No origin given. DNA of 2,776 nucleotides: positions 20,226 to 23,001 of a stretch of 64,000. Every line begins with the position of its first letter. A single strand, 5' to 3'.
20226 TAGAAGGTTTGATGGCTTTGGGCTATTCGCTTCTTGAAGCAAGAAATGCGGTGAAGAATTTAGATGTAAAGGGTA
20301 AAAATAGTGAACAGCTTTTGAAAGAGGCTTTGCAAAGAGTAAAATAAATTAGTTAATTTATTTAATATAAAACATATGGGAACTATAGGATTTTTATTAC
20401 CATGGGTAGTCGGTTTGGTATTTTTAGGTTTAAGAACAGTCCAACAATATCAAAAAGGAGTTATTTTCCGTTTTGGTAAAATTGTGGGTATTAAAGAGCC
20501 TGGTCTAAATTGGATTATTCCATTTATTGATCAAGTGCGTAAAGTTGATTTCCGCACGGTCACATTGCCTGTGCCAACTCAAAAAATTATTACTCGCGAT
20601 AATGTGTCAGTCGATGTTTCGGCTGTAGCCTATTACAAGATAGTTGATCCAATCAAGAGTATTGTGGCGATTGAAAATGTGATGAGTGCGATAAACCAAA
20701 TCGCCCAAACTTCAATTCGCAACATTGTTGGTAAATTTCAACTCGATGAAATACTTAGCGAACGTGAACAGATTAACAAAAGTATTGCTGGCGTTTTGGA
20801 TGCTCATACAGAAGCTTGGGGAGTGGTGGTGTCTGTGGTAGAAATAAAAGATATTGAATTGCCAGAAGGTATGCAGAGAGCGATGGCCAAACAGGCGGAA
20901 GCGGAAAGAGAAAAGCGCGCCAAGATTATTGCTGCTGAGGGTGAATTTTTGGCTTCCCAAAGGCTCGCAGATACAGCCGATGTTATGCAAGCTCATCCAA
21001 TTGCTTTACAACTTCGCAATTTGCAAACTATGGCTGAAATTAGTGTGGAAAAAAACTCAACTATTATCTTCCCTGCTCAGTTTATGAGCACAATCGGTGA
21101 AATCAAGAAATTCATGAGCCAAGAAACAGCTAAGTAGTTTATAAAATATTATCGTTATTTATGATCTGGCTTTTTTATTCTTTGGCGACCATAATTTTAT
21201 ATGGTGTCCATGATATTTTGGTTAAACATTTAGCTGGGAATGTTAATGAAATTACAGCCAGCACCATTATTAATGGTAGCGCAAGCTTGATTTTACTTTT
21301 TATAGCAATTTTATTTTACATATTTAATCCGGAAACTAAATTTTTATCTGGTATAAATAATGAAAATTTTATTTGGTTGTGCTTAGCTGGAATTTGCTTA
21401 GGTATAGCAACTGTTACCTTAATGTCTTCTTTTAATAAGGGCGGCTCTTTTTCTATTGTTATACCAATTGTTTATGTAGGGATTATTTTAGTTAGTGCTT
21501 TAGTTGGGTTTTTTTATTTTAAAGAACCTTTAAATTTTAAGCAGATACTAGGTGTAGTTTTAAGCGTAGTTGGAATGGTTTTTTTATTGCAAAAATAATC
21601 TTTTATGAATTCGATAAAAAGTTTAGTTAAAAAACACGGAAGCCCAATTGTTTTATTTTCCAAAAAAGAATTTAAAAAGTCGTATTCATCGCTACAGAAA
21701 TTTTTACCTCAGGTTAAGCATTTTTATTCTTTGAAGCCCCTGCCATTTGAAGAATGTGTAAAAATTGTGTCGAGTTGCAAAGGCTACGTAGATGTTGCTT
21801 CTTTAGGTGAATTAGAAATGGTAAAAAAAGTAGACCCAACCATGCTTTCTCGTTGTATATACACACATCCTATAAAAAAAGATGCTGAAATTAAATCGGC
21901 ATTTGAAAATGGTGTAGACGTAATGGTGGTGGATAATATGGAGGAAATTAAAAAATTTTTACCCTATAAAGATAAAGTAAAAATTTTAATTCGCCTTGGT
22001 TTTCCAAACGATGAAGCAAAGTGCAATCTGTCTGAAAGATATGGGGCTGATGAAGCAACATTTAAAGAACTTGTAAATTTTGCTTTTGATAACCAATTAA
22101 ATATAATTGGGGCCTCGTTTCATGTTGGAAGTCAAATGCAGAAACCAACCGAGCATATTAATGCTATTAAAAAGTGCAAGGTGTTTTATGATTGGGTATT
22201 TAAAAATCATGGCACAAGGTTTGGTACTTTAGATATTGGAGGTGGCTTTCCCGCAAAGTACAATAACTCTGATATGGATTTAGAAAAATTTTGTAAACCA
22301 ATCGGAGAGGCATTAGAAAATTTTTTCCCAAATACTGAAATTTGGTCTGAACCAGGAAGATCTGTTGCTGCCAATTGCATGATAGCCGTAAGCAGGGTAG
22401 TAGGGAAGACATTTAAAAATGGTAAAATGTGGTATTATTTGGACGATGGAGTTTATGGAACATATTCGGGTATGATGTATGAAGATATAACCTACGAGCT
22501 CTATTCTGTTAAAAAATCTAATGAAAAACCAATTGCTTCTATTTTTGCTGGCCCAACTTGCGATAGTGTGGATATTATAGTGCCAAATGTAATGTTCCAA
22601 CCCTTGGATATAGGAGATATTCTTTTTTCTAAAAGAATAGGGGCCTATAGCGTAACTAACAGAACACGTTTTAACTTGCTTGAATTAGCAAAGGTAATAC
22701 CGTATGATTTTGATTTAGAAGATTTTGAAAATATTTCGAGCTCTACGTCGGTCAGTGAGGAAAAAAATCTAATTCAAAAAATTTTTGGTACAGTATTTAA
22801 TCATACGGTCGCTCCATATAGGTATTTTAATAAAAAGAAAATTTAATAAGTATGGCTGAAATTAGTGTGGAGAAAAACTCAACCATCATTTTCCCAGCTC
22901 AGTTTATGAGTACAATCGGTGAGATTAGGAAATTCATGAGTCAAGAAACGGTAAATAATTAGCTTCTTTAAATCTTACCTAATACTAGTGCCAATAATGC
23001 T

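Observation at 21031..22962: Two-gene cassette (small 4-TM transporter-like protein plus PLP-dependent Orn/Lys/Arg decarboxylase) bracketed by a duplicated SPFH gene 3' end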

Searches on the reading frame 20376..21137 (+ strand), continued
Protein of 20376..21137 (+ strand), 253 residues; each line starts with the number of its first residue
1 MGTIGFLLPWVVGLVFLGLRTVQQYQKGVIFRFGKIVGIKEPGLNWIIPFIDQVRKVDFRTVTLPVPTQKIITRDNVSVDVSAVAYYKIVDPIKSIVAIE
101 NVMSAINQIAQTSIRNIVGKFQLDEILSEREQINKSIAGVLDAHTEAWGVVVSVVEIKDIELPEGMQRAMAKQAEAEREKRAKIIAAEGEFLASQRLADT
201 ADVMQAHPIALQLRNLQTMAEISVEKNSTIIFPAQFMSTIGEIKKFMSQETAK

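Call 32: find_encoding_contigs(protein=P0125, flank=6000, max_places=4)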
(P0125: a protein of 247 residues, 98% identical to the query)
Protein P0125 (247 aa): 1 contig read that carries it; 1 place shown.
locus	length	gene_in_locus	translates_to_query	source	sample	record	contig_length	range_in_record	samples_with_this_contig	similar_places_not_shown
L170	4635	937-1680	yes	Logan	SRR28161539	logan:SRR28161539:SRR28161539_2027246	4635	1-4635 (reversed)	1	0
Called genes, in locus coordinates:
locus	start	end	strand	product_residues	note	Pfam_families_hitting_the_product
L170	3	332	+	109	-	?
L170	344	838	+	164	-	PF01330:RuvA_N, PF00633:HHH (faint), PF14520:HHH_5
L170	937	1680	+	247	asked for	PF01145:Band_7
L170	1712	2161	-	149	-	PF00185:OTCace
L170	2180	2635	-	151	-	PF02729:OTCace_N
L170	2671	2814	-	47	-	-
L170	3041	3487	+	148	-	PF00491:Arginase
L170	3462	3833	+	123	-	PF00491:Arginase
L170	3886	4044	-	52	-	PF02637:GatB_Yqey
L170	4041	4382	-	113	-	PF02637:GatB_Yqey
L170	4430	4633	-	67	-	?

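Call 33: find_encoding_contigs(protein=P0126, flank=8000, max_places=4)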
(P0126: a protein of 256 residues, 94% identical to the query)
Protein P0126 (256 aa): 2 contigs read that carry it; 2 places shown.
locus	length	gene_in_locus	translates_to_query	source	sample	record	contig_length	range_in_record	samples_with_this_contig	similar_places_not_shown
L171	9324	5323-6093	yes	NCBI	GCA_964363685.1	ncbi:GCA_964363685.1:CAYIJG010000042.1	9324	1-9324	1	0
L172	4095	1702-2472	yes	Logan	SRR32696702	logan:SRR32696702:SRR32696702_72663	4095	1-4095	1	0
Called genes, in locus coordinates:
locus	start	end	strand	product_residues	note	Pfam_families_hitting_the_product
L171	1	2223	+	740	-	?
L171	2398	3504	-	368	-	-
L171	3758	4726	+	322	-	-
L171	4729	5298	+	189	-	PF01330:RuvA_N, PF00633:HHH (faint), PF14520:HHH_5, PF07499:RuvA_C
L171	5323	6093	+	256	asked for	PF01145:Band_7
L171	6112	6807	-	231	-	PF00215:OMPdecase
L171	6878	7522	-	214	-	PF00156:Pribosyltran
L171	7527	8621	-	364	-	PF01180:DHO_dh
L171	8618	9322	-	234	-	?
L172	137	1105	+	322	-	-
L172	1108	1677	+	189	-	PF01330:RuvA_N, PF00633:HHH (faint), PF14520:HHH_5, PF07499:RuvA_C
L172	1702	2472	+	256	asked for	PF01145:Band_7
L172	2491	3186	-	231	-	PF00215:OMPdecase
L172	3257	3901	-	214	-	PF00156:Pribosyltran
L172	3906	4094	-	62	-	?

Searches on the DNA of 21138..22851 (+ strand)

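Call 51: search_dna_similar(query=window:21138-22851:+, collection=plasmids, mode=distant, max_rows=5)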
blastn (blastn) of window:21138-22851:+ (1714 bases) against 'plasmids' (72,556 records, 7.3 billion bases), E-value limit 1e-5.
No match.

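Call 52: search_dna_similar(query=window:21138-22851:+, collection=phages, mode=distant, max_rows=5)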
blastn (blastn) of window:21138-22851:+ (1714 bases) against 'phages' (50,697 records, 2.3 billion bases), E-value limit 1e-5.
No match.
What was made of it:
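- On Insertion by host homologous recombination (single crossover of a circle, or homology-anchored integration): No plasmid or phage match (calls 51, 52).
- Tried and rejected: Plasmid and phage collections (calls 51, 52).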

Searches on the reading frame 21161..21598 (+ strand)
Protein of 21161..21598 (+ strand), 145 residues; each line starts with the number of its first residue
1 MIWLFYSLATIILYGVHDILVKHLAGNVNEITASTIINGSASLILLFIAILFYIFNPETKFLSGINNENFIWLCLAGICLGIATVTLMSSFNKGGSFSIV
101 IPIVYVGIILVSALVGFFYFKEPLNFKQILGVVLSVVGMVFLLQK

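Call 8: search_protein_families(library=pfam, proteins=[window:21161-21598:+], max_evalue=0.01)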
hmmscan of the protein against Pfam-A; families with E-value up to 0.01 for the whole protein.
window:21161-21598:+ (145 aa): 2 families
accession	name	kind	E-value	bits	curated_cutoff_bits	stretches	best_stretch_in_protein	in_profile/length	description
PF00892.27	EamA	-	3.8e-09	37.4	28.2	1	2-143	2-134/135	EamA-like transporter family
PF04657.19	DMT_YdcZ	-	7.8e-05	23.4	24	1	19-140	18-139/140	Putative inner membrane exporter, YdcZ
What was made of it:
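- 21161..21598 (+): 145-aa single-EamA-domain membrane protein (DMT superfamily) with five helices. Putative half-transporter that would act as a dimer. PF00892, 37.4 bits against a cutoff of 28.2, covering model positions 2-134 of 135 (call 8).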

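Call 9: search_protein_families(library=ncbifam, proteins=[window:21161-21598:+], max_evalue=0.001)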
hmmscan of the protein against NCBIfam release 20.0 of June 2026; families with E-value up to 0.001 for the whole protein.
window:21161-21598:+ (145 aa): 1 family
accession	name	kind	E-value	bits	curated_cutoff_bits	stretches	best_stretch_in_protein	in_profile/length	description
NF011625.2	PRK15051.1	equivalog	0.00028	21.1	92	1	70-142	37-107/111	4-amino-4-deoxy-L-arabinose-phosphoundecaprenol flippase subunit ArnE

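Call 25: find_homologous_proteins(query=window:21161-21598:+, max_evalue=0.001)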
Query window:21161-21598:+ (145 aa): 2 proteins with E <= 0.001 among 113 candidates.
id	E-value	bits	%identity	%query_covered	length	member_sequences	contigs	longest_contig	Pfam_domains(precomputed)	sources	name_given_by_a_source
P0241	3.7e-83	294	100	100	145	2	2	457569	PF00892.27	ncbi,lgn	-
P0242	1.1e-55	205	72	100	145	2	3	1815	PF00892.27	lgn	-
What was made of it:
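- Tried and rejected: Word-indexed homologue search with the small membrane protein (call 25).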

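Call 39: find_encoding_contigs(protein=P0242, flank=5000, max_places=10)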
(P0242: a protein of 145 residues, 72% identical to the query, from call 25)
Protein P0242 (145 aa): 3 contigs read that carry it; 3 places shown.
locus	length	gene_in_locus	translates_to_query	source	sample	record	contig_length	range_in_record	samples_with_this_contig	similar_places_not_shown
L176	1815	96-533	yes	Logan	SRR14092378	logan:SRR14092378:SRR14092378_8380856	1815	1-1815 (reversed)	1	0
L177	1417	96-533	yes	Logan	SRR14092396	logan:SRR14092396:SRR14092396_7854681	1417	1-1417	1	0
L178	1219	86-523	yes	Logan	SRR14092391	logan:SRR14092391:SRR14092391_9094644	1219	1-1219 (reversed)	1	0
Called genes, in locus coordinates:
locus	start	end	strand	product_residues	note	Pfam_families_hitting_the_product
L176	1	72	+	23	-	?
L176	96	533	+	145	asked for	PF00892:EamA (weak)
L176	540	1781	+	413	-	PF02784:Orn_Arg_deC_N, PF00278:Orn_DAP_Arg_deC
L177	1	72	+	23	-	?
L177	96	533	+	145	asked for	PF00892:EamA (weak)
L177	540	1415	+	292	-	?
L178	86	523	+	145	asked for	PF00892:EamA (weak)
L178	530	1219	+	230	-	?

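Call 63: search_protein_representatives(protein=window:21161-21598:+)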
Query: 145 residues. Proteins with E-value up to 0.001 (for the whole library): 311; up to 1e-10: 31; up to 1e-30: 3. The best 150 are listed.
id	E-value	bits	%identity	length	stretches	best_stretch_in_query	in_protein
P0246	2.3e-35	137.8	48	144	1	1-145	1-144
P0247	3.9e-35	137.1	53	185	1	1-145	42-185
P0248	1.9e-34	134.9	48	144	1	1-145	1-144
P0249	5.9e-27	110.6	43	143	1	1-143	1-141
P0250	3.1e-26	108.2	42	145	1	1-141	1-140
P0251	5.4e-26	107.5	46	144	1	1-141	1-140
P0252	1.4e-21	93.2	49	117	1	30-143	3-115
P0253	8.4e-19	84.1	40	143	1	1-143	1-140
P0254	7.7e-18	81.0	35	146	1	1-141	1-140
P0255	5.2e-17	78.3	37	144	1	2-143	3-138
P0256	1.2e-15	74.0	33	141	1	1-143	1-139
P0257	3.4e-15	72.5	32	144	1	3-143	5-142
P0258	3.8e-15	72.3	35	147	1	3-143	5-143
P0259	4.0e-15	72.2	31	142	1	1-143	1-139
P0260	1.6e-14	70.3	33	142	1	1-144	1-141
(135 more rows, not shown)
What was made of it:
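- Tried and rejected: The exhaustive search (call 63) found 311 clusters at E <= 0.001 (31 at E <= 1e-10), mostly 140-146 aa, all unannotated.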

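Call 68: predict_structure(alignment_id=A1)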
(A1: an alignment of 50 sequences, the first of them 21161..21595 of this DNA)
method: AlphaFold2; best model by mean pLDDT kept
length: 145 residues; sequences in the alignment: 50
mean_pLDDT: 95.3   pTM: 0.81
mean pLDDT of the five models: 95.3, 95.3, 95.0, 94.9, 94.9
residues with pLDDT >= 90: 135; 70-90: 9; 50-70: 1; < 50: 0
segments of 3 or more residues with pLDDT < 50: none
pLDDT, mean of each block of 10 residues (from residue 1): 94 97 96 97 96 90 89 97 97 96 97 97 97 97 88
secondary structure, 60 per line:
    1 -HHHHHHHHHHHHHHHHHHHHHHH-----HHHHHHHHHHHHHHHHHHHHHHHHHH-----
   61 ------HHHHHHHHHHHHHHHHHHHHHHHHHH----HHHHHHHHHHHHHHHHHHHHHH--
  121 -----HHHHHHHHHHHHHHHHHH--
elements in order: H2-24 H30-55 H67-92 H97-118 H126-143
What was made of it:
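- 21161..21598 (+): AlphaFold2 predicts five helices, pLDDT 95.3 (call 68).
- On DMT superfamily, single EamA-domain (five-helix) proteins: AlphaFold2 predicts helices 2-24, 30-55, 67-92, 97-118 and 126-143, pLDDT 95.3 (call 68).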

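Call 70: fold_search(model_id=the predicted structure, library=pdb)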
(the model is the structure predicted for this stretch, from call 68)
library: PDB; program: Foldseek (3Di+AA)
matches with E <= 10: 13; with E <= 0.001: 0
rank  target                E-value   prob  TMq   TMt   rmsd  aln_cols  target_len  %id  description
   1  8vxu_B                2.3e+00  0.57  0.42  0.56  11.5       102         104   24  Crystal structure of Gdx-Clo A60T from Small Multidrug Resistance family of transporters in complex with cetyltrimetyl (released 2024-05-08)
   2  8vxu_A                3.9e+00  0.20  0.35  0.46   9.6       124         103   19  Crystal structure of Gdx-Clo A60T from Small Multidrug Resistance family of transporters in complex with cetyltrimetyl (released 2024-05-08)
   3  8uwu_MODEL_1_A        4.2e+00  0.18  0.36  0.44   9.9       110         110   24  EmrE structure in the proton-bound state (WT/L51I heterodimer) (released 2024-05-29)
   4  9nzo_B                5.9e+00  0.08  0.23  0.14  16.7        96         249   19  Structure of Al3Cas12f State I (released 2026-04-08)
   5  3v3c_A                6.6e+00  0.13  0.26  0.43   9.1        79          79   15  Crystal Structure of Chloroplast ATP synthase c-ring from Pisum sativum (released 2012-10-03)
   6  8j0h_C                6.6e+00  0.03  0.19  0.20  13.0       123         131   12  Crystal structure of the fission yeast Rex1BD protein(C4H3.06) (released 2023-11-01)
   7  3v3c_F                7.0e+00  0.12  0.26  0.44   9.0        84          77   14  Crystal Structure of Chloroplast ATP synthase c-ring from Pisum sativum (released 2012-10-03)
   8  7jk8_MODEL_1_A        7.4e+00  0.10  0.35  0.46   8.5       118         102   19  EmrE S64V mutant bound to tetra(4-fluorophenyl)phosphonium at pH 5.8 (released 2020-12-09)
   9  5tv4_A                7.4e+00  0.04  0.22  0.09  19.5       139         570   15  3D cryo-EM reconstruction of nucleotide-free MsbA in lipid nanodisc (released 2017-09-20)
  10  8dmo_A                8.3e+00  0.04  0.21  0.09  19.2       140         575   14  Structure of open, inward-facing MsbA from E. coli (released 2022-12-14)
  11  6bpp_B                8.8e+00  0.04  0.23  0.09  20.1       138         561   16  E. coli MsbA in complex with LPS and inhibitor G092 (released 2018-05-02)
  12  5le0                  8.8e+00  0.04  0.19  0.22  17.4       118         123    8  MICAL1 Cterminal domain (released 2017-03-01)
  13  6fkf_G                9.9e+00  0.09  0.27  0.44   8.9        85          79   15  Chloroplast F1Fo conformation 1 (released 2018-05-23)
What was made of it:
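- On SMR family (four-helix, about 110 aa; EmrE, MdtJI, Gdx): The Foldseek best hits, Gdx-Clo and EmrE, have E > 2 and are not significant (call 70).
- Closest known: Small polyamine exporters and decarboxylase/antiporter pairs. Different: There is no significant fold match to solved SMR structures (call 70).
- Tried and rejected: Foldseek of the AlphaFold2 model against the PDB (call 70).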
